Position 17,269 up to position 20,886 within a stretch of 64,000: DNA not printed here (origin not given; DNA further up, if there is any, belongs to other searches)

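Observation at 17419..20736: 1105-aa membrane-anchored solute-binding protein with an internal tandem duplication of a beta-sandwich-like module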

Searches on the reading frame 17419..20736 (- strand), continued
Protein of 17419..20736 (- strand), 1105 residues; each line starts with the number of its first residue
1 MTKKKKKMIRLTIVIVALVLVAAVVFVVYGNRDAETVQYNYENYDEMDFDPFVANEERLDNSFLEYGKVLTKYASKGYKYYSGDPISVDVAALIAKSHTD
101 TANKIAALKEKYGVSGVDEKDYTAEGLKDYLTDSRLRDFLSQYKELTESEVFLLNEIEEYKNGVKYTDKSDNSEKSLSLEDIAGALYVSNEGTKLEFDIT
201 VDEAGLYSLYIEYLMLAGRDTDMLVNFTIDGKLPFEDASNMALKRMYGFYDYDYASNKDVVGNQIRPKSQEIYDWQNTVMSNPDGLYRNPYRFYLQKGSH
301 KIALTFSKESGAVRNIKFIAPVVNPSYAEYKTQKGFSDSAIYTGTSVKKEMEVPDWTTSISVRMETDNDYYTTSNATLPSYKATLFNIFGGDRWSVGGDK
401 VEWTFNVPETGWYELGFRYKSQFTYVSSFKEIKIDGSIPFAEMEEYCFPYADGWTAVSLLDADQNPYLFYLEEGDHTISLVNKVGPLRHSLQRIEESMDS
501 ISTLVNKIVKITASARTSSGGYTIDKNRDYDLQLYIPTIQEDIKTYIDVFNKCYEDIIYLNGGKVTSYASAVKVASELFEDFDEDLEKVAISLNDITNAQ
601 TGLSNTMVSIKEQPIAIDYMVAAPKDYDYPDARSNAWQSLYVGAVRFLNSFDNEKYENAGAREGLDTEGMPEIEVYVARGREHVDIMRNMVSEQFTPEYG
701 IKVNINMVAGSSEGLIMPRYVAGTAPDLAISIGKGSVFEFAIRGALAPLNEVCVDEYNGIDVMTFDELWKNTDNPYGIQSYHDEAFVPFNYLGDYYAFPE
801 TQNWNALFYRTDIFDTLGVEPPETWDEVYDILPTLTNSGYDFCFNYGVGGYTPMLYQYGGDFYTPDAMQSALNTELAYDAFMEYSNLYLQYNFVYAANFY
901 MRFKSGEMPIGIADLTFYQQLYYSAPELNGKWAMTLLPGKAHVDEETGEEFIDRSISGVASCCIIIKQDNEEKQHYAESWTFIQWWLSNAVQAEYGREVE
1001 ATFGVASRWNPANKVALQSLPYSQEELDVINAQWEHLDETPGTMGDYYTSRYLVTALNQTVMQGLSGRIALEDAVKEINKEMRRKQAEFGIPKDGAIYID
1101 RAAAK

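Call 13: search_solved_structures(query=A1, max_evalue=1, show_alignments=0)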
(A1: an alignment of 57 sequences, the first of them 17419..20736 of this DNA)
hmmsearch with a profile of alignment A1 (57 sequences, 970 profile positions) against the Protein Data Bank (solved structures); distinct sequences matched with E-value up to 1: 269 (the best 60 are shown).
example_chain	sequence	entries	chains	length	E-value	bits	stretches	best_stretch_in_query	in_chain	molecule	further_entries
5ysb_A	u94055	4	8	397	2e-34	121.9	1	572-876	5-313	Lin1841 protein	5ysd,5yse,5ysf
5ci5_A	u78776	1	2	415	5.2e-27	97.4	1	575-955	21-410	Extracellular solute-binding protein family 1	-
6h0h_A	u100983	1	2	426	8.9e-22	80.1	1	594-860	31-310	Probable solute binding protein of ABC transporter system for sugars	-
6q5g_A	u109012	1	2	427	8.9e-22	80.1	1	594-860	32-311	Sugar ABC transporter substrate-binding protein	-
5f7v_A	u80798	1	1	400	2.4e-20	75.3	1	573-770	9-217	Lmo0181 protein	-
3uor_A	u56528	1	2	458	1.3e-19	72.9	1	586-871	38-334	ABC transporter sugar binding protein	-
4r9f_A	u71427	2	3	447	6.5e-19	70.6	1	570-722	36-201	MBP1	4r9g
7x0i_A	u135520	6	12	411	8.2e-19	70.3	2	600-771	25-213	CbpB | CpbB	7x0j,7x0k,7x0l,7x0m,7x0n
9xf5_A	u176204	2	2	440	4.3e-17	64.6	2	568-771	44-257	ABC transporter substrate-binding protein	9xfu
4qrz_A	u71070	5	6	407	6.4e-17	64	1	595-771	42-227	ABC-TYPE SUGAR TRANSPORTER | ABC transporter, substrate binding protein (Sugar)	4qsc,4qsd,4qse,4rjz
2hfb_A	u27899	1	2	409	2.7e-16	61.9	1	573-719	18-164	Sugar ABC transporter, sugar-binding protein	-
6pql_A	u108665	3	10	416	3.2e-16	61.7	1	573-719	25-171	ABC transporter sugar-binding protein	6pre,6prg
2heu_A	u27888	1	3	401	8.7e-16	60.2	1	582-719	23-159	Sugar ABC transporter, sugar-binding protein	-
2hq0_A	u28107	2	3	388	9.6e-16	60.1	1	582-719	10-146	Sugar ABC transporter, sugar-binding protein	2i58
6hur_A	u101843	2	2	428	1.2e-15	59.8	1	574-864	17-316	ABC transporter substrate-binding protein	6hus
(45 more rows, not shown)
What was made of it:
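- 18904..19284 (-): aa 485-611: four-helix bundle inserted inside module 2, with a conserved D525-x-N-R528-D-Y-D-L loop. The profile hits designed antiparallel coiled coils (call 13).
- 17467..18774 (-): about aa 655-1090: MalE-like (SBP_bac_1/8, CUT1-type) substrate-binding domain. Family profile against 5ysb, E=2e-34, and 5ci5, E=5e-27 (call 13).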

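Call 22: find_encoding_contigs(protein=P0075, flank=10000, max_places=2)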
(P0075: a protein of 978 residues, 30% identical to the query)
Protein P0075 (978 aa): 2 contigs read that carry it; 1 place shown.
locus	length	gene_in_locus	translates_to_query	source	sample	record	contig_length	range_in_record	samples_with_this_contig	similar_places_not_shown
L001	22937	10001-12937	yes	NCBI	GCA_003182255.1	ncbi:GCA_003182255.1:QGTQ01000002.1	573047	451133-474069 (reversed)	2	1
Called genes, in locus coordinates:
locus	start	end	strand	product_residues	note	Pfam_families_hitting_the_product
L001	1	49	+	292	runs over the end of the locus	PF07638:Sigma70_ECF (faint), PF04542:Sigma70_r2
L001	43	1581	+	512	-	PF12791:RsgI_N, PF23750:RsgI_M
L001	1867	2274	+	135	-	-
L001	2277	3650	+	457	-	PF08673:RsbU_N, PF00989:PAS (weak), PF12860:PAS_7 (weak), PF00512:HisKA, PF02518:HATPase_c, PF13589:HATPase_c_3 (faint)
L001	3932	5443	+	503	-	PF02789:Peptidase_M17_N, PF00883:Peptidase_M17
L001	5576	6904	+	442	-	PF00083:Sugar_tr, PF06609:TRI12 (weak), PF07690:MFS_1, PF12832:MFS_1_like, PF00083:Sugar_tr (weak), PF07690:MFS_1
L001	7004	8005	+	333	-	PF00356:LacI, PF00532:Peripla_BP_1 (weak), PF13377:Peripla_BP_3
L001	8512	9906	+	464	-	PF01547:SBP_bac_1, PF13416:SBP_bac_8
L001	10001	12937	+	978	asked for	PF01547:SBP_bac_1, PF13416:SBP_bac_8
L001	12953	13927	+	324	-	PF00528:BPD_transp_1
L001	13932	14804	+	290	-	PF00528:BPD_transp_1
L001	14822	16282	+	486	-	PF01436:NHL (faint)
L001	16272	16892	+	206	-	PF04893:Yip1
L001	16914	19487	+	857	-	PF18952:DUF5696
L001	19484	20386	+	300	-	PF00528:BPD_transp_1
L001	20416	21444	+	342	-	PF00528:BPD_transp_1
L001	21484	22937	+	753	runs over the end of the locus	PF16586:DUF5060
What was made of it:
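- It combines a TM anchor with extracellular CBM-like modules, as in RsgI-type biomass sensors (general knowledge; an RsgI gene happens to lie upstream in L001, call 22).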

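Call 25: find_encoding_contigs(protein=P0088, flank=10000, max_places=1)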
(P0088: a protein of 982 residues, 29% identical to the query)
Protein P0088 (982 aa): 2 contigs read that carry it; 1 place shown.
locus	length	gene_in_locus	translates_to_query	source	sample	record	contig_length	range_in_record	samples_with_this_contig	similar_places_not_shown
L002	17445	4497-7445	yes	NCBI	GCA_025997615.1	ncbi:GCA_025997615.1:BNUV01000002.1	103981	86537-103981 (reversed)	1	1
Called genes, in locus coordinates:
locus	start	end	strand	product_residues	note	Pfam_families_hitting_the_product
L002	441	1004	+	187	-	PF13161:DUF3996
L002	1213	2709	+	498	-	PF00154:RecA_N, PF06745:ATPase (faint), PF08423:Rad51 (weak), PF21096:RecA_C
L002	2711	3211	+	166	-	PF01288:HPPK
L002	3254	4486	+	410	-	PF00150:Cellulase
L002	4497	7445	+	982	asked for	PF01547:SBP_bac_1, PF13416:SBP_bac_8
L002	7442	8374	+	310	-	PF00528:BPD_transp_1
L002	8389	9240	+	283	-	PF00528:BPD_transp_1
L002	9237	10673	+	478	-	PF01436:NHL (faint), PF13432:TPR_16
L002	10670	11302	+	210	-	PF04893:Yip1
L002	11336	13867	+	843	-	PF18952:DUF5696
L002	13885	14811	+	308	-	PF00528:BPD_transp_1 (faint)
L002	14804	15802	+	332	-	PF00528:BPD_transp_1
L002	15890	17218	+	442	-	PF01547:SBP_bac_1, PF13416:SBP_bac_8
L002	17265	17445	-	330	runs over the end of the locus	PF01208:URO-D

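Call 26: find_encoding_contigs(protein=P0060, flank=10000, max_places=1)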
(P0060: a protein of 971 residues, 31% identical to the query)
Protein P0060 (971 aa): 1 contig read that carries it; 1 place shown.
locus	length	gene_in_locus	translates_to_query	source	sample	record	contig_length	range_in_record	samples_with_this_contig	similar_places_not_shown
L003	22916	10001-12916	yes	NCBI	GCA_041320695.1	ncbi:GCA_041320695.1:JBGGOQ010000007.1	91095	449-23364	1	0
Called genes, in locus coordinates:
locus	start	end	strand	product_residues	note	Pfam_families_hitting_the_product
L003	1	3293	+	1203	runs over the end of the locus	PF07745:Glyco_hydro_53, PF07532:Big_4, PF00395:SLH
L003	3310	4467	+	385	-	PF07532:Big_4 (weak), PF00404:Dockerin_1 (weak)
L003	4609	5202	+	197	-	PF04055:Radical_SAM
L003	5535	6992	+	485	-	PF02585:PIG-L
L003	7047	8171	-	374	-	PF00392:GntR, PF13407:Peripla_BP_4 (weak), PF00532:Peripla_BP_1, PF13377:Peripla_BP_3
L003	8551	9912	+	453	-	PF01547:SBP_bac_1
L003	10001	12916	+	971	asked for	PF01547:SBP_bac_1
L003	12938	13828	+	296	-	PF00528:BPD_transp_1 (weak)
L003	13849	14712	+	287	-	PF00528:BPD_transp_1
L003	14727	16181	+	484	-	PF25021:TEN_NHL (faint), PF01436:NHL (faint), PF00515:TPR_1 (faint), PF07719:TPR_2 (faint), PF13414:TPR_11 (faint)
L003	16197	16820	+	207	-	PF04893:Yip1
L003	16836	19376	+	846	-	PF18952:DUF5696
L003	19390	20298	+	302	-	-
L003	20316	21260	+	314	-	PF00528:BPD_transp_1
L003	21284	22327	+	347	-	PF00728:Glyco_hydro_20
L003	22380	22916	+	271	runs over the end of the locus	PF03372:Exo_endo_phos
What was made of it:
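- On Gram-positive polysaccharide utilisation locus: LacI or GntR genes lie upstream in L001 and L003 (calls 22, 26).
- Tried and rejected: Distant taxa come from calls 22, 25 and 26.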

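Call 27: find_encoding_contigs(protein=P0001, flank=10000, max_places=2)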
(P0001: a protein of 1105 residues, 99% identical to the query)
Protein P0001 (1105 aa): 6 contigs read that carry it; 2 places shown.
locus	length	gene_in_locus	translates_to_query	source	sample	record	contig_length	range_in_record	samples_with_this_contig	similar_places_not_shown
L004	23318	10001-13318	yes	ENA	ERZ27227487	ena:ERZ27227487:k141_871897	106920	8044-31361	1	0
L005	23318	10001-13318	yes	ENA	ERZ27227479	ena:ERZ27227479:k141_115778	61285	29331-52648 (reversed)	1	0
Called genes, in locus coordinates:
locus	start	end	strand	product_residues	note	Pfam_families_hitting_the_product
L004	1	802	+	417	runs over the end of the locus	PF06134:RhaA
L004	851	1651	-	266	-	PF00753:Lactamase_B, PF12706:Lactamase_B_2 (weak)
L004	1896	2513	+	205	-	PF12822:ECF_trnsprt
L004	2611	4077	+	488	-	PF04932:Wzy_C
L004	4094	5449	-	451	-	PF00696:AA_kinase, PF01842:ACT (faint), PF22468:ACT_9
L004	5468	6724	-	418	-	PF03447:NAD_binding_3, PF00742:Homoserine_dh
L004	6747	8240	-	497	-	PF14821:Thr_synth_N, PF00291:PALP, PF24857:THR4_C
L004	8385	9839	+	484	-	PF08245:Mur_ligase_M, PF02875:Mur_ligase_C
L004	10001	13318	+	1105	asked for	-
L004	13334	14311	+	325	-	PF00528:BPD_transp_1 (weak)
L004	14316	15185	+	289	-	PF00528:BPD_transp_1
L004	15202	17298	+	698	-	PF01436:NHL (weak), PF04893:Yip1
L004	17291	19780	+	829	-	PF18952:DUF5696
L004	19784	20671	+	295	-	PF00528:BPD_transp_1 (weak)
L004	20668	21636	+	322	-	PF00528:BPD_transp_1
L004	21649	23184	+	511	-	PF01547:SBP_bac_1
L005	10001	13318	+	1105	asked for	-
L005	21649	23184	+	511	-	PF01547:SBP_bac_1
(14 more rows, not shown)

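Call 35: predict_structure(alignment_id=A1)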
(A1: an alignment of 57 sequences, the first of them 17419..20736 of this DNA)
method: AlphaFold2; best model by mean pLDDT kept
length: 1105 residues; sequences in the alignment: 57
mean_pLDDT: 88.1   pTM: 0.78
mean pLDDT of the five models: 88.1, 87.8, 87.2, 86.1, 86.0
residues with pLDDT >= 90: 610; 70-90: 445; 50-70: 44; < 50: 6
segments of 3 or more residues with pLDDT < 50: 1103-1105
pLDDT, mean of each block of 10 residues (from residue 1): 69 82 75 77 89 83 92 93 92 91 95 92 92 92 90 91 84 82 87 89 95 89 92 91 92 82 82 92 92 95 92 95 94 93 93 92 87 84 88 89 96 95 91 96 94 91 94 97 93 89 82 62 72 87 94 94 88 93 87 84 85 93 91 84 84 59 65 88 86 86 81 80 90 89 93 87 93 89 92 93 94 87 94 85 89 94 91 94 92 81 82 92 74 93 85 90 91 89 95 91 84 93 89 92 87 92 90 94 91 79 45
secondary structure, 60 per line:
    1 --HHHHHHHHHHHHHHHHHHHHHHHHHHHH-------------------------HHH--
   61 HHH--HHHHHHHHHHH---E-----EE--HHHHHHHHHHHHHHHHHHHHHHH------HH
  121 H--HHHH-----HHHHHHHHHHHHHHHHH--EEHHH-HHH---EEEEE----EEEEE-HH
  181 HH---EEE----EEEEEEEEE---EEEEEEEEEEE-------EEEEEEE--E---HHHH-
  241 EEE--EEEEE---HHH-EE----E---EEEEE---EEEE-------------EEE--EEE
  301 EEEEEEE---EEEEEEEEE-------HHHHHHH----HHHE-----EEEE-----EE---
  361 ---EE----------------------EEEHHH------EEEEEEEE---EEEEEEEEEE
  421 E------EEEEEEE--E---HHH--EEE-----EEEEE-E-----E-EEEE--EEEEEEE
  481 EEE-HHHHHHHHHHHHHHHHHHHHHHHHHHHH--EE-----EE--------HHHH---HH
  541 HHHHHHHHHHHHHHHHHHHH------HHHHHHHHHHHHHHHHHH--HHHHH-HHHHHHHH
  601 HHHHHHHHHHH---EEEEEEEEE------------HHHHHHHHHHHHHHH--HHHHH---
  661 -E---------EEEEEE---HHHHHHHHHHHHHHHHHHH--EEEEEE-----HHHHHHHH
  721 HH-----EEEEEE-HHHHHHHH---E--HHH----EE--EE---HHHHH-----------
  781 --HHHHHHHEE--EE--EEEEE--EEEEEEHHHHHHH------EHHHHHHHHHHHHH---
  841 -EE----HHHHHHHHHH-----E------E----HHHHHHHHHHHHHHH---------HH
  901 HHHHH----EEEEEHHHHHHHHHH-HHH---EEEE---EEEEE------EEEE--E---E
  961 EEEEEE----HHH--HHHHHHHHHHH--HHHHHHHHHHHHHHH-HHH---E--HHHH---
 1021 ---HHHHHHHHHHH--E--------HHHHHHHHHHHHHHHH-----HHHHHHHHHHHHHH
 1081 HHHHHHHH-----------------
elements in order (helices of 4 or more, strands of 3 or more residues): H3-30 H66-76 H90-112 H124-127 H133-149 E164-168 E173-177 H179-182 E186-188 E193-201 E205-215 E223-229 H236-239 E241-243 E246-250 E268-272 E276-279 E293-295 E298-307 E311-319 H327-333 E347-350 E388-390 E400-407 E411-421 E428-434 E446-448 E454-458 E468-471 E474-483 H485-512 H532-535 H539-560 H567-584 H587-591 H593-611 E615-623 H636-650 H653-657 E672-677 H681-699 E702-707 H713-722 E728-733 H735-742 H765-769 H783-789 E798-802 E805-810 H811-817 H825-837 H848-857 H875-889 H899-905 E910-914 H915-924 E932-935 E939-943 E950-953 E960-966 H976-986 H989-1003 H1014-1017 H1024-1034 H1046-1061 H1067-1088
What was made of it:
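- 18904..19284 (-): AF2 helices 485-512, 539-560, 567-584 and 593-611 (call 35).
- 18865..18903 (-): aa 612-624, '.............': final beta-strand of module 2, equivalent to the '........' strand of CBM35. D618 is invariant; the region C position (A616) is variable and never Asn. AF2 strand 615-623 (call 35).
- The full-length pTM of 0.78 indicates confident, compact interdomain packing (call 35).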
